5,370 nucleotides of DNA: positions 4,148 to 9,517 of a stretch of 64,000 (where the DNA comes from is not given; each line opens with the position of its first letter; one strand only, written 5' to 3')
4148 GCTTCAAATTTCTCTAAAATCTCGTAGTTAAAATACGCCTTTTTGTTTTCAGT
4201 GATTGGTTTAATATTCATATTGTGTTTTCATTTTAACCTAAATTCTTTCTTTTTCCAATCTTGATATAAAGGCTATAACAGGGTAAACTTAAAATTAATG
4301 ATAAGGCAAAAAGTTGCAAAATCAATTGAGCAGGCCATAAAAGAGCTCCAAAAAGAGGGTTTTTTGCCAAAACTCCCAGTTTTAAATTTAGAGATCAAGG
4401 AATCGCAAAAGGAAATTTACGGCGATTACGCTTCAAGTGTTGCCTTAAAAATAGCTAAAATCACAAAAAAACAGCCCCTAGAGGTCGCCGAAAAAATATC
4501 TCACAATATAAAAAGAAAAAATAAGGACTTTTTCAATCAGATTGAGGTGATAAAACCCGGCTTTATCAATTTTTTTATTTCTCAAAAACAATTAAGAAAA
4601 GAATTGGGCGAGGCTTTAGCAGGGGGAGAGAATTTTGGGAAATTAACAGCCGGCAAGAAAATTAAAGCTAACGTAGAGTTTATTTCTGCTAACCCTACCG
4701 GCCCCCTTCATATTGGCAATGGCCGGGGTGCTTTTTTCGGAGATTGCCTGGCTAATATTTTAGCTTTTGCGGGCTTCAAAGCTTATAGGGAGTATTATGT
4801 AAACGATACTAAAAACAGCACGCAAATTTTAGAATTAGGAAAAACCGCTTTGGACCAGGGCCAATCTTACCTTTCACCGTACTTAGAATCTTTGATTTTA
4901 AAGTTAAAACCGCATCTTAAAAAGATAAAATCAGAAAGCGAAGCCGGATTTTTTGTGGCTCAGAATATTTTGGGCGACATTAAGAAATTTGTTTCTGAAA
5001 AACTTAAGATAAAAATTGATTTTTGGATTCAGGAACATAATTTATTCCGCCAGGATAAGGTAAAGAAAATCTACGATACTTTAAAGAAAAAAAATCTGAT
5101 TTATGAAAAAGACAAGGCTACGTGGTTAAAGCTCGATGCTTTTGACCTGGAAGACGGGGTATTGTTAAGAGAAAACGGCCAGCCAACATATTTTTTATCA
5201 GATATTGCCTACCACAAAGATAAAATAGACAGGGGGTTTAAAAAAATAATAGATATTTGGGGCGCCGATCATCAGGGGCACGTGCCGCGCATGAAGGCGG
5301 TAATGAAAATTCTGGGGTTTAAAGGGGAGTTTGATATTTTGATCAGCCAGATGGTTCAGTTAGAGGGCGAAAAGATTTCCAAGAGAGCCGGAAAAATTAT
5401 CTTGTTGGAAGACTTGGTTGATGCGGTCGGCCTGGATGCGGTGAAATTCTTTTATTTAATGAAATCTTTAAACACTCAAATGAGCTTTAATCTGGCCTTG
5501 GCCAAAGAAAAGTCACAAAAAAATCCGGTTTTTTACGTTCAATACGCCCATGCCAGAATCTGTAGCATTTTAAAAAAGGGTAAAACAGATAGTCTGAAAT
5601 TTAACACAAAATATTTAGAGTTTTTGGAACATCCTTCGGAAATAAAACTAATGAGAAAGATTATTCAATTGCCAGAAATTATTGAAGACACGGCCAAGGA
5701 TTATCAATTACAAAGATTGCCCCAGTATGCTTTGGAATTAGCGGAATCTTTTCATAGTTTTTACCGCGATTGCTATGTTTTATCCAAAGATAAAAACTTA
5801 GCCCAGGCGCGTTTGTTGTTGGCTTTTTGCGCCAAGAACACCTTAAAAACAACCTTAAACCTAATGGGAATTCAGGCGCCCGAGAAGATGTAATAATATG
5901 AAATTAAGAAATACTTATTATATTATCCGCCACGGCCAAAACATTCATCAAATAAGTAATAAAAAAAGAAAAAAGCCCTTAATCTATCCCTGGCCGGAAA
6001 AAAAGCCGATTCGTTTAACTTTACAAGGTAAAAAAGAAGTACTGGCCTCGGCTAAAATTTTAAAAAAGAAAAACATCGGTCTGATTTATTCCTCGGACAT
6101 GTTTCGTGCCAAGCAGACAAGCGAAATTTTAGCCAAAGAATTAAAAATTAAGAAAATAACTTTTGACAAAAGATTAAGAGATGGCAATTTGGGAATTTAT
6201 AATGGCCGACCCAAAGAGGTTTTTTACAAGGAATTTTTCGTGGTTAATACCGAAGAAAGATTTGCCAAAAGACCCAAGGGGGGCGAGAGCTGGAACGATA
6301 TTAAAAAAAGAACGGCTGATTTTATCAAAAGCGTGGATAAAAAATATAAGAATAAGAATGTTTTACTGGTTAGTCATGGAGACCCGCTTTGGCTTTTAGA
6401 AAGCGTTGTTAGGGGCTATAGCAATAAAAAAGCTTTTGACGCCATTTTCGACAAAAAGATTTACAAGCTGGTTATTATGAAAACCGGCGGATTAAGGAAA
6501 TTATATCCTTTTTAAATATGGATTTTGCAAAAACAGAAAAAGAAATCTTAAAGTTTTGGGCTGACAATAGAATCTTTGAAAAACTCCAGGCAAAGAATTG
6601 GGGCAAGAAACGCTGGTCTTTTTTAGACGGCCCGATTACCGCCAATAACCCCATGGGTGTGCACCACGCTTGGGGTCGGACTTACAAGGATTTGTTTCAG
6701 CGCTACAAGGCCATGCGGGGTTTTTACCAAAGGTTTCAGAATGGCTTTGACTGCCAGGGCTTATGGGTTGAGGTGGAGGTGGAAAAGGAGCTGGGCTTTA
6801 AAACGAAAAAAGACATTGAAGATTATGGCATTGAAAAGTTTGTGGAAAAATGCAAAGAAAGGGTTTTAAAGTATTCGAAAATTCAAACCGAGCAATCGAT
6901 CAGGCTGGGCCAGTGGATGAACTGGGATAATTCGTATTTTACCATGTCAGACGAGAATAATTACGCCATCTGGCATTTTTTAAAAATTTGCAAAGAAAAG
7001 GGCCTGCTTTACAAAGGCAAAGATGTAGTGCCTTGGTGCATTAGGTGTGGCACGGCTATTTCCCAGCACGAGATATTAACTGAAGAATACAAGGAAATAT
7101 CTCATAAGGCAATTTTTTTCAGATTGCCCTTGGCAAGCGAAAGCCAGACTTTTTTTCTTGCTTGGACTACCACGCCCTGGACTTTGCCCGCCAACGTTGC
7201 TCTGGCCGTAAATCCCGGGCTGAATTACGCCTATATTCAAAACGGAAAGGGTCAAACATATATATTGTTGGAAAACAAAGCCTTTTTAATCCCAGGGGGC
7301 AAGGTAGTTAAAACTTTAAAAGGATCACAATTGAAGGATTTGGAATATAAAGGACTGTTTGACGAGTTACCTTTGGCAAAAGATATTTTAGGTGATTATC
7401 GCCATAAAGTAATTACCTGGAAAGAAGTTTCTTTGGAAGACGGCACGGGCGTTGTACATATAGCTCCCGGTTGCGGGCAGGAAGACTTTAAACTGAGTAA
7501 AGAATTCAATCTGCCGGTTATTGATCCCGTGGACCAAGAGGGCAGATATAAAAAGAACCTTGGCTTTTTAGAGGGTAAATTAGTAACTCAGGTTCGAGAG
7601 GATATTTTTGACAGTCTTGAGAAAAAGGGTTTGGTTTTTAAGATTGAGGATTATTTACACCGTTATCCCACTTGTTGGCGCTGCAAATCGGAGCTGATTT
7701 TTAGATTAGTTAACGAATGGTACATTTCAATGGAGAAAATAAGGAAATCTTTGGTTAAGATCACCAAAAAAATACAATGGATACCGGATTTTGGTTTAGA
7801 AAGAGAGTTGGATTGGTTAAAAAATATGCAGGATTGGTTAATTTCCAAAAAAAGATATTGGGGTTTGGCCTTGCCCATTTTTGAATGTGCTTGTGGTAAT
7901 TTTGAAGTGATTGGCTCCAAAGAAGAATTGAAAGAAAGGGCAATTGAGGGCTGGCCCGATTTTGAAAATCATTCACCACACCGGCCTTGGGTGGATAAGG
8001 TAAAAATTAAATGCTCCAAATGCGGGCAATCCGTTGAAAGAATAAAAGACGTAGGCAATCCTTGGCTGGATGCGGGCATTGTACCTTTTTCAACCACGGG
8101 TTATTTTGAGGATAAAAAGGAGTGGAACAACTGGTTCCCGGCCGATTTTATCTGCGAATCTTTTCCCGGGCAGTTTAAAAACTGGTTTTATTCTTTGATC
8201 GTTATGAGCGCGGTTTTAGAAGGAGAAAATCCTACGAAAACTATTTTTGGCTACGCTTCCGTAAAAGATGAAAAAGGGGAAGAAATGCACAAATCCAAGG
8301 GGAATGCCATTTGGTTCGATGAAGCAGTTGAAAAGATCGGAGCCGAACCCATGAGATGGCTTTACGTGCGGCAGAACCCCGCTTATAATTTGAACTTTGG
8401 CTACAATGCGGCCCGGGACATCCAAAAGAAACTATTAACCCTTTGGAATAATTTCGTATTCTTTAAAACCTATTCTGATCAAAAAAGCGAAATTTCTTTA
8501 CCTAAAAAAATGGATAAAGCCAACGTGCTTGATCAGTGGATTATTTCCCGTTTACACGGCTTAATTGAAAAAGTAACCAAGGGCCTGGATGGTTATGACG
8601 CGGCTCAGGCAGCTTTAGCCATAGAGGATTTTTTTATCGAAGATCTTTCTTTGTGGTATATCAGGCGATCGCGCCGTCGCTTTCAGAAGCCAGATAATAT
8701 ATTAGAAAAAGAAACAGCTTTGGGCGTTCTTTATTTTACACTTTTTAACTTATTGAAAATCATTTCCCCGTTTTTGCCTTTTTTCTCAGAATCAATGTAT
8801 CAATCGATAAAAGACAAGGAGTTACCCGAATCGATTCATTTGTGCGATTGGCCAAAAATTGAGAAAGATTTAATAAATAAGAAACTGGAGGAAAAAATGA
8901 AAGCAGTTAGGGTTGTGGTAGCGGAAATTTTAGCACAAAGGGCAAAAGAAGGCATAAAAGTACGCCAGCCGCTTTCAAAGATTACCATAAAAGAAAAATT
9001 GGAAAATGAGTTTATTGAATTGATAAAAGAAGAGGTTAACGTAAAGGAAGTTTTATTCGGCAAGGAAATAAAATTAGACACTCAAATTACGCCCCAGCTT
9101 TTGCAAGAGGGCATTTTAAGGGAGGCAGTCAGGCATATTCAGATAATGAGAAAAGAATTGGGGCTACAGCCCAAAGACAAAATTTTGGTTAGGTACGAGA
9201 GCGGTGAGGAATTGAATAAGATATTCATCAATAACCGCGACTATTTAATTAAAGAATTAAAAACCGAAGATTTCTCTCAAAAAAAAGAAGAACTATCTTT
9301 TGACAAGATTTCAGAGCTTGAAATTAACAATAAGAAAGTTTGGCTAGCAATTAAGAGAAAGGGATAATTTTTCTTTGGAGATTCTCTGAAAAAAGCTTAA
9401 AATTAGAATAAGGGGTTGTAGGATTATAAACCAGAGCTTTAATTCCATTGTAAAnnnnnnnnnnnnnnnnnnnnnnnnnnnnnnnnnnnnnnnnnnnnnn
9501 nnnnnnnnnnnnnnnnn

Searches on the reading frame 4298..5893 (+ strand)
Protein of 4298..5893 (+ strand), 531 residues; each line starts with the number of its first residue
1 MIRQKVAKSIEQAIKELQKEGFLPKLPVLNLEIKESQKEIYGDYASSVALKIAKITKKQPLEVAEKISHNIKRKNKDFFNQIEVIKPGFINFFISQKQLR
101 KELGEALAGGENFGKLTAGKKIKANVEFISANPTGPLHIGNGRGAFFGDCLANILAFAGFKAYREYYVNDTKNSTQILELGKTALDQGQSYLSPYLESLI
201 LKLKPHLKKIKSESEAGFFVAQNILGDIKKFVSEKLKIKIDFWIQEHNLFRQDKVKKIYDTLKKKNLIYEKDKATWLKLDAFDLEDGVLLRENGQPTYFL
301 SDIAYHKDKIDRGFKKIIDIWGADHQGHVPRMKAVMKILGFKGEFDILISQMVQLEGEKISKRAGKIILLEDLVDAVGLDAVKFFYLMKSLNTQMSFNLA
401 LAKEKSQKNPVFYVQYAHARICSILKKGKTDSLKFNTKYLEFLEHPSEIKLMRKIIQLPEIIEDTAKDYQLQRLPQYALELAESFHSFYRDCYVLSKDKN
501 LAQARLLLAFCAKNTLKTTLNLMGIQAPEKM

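Call 8: search_protein_families(library=pfam, proteins=[window:4298-5893:+], max_evalue=0.001)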
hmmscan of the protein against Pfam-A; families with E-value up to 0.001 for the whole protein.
window:4298-5893:+ (531 aa): 6 families
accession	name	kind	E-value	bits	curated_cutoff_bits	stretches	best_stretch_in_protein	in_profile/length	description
PF05746.21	DALR_1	-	3.3e-35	121.1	22.3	1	414-531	1-117/117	DALR anticodon binding domain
PF03485.21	Arg_tRNA_synt_N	-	1.1e-16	61.6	21.5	1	5-94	2-85/85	Arginyl tRNA synthetase N terminal domain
PF00750.26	tRNA-synt_1d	-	1.1e-14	54.6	23.3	2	207-376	122-297/349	tRNA synthetases class I (R), catalytic domain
PF09334.17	tRNA-synt_1g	-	1.1e-06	28.1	20.1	0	346-399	314-368/391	tRNA synthetases class I (M)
PF00749.27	tRNA-synt_1c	-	0.00058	19.3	23.4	0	283-380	172-264/314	tRNA synthetases class I (E and Q), catalytic domain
PF01406.26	tRNA-synt_1e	-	0.00067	19.5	27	0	350-399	244-293/301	tRNA synthetases class I (C) catalytic domain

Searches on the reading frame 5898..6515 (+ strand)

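Call 8: search_protein_families(library=pfam, proteins=[window:5898-6515:+], max_evalue=0.001)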
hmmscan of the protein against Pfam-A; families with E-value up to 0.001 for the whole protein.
window:5898-6515:+ (205 aa): 1 family
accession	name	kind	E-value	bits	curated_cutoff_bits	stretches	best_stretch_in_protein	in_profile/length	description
PF00300.27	His_Phos_1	-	5.8e-27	95.1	21.7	1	8-179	2-166/194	Histidine phosphatase superfamily (branch 1)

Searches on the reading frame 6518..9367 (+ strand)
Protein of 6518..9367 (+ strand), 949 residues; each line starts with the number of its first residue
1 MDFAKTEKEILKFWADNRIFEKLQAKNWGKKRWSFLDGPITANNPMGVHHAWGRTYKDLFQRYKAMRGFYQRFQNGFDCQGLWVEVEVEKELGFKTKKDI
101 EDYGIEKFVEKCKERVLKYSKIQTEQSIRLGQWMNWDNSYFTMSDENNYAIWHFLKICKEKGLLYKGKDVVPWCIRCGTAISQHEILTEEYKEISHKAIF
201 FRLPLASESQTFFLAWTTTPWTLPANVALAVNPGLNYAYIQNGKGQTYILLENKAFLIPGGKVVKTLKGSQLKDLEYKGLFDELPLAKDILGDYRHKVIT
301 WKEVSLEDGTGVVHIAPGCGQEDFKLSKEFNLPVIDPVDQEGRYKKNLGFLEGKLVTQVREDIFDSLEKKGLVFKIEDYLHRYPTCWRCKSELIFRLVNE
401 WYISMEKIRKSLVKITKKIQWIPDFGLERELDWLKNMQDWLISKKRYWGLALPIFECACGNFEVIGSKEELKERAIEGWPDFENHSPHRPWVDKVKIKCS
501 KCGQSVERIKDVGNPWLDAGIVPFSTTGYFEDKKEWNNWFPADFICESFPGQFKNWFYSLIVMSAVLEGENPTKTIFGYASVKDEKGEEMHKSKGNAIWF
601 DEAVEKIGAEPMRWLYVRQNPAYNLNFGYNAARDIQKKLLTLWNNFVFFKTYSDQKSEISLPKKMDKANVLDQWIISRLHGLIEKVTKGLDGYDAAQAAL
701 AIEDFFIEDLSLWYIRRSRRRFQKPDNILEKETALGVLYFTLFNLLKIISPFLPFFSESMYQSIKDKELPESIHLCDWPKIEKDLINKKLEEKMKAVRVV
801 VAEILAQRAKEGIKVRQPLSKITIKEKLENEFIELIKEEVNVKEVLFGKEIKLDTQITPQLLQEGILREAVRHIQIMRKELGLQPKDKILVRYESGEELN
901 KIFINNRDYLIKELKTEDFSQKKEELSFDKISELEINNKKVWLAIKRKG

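Call 8: search_protein_families(library=pfam, proteins=[window:6518-9367:+], max_evalue=0.001)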
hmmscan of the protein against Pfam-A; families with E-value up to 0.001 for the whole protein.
window:6518-9367:+ (949 aa): 5 families
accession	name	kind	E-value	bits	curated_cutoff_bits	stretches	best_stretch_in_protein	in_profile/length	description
PF00133.28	tRNA-synt_1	-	4.8e-91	306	22.7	1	10-617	2-403/414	tRNA synthetases class I (I, L, M and V)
PF08264.19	Anticodon_1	-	2.8e-33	115.3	25.1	1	672-821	1-146/148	Anticodon-binding domain of tRNA ligase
PF19302.4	DUF5915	-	4.6e-18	65.9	27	1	788-947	36-194/195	Domain of unknown function (DUF5915)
PF09334.17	tRNA-synt_1g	-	2e-12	47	20.1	1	516-628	248-367/391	tRNA synthetases class I (M)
PF01921.24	tRNA-synt_1f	-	5.3e-07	29.3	27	1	562-631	257-324/360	tRNA synthetases class I (K)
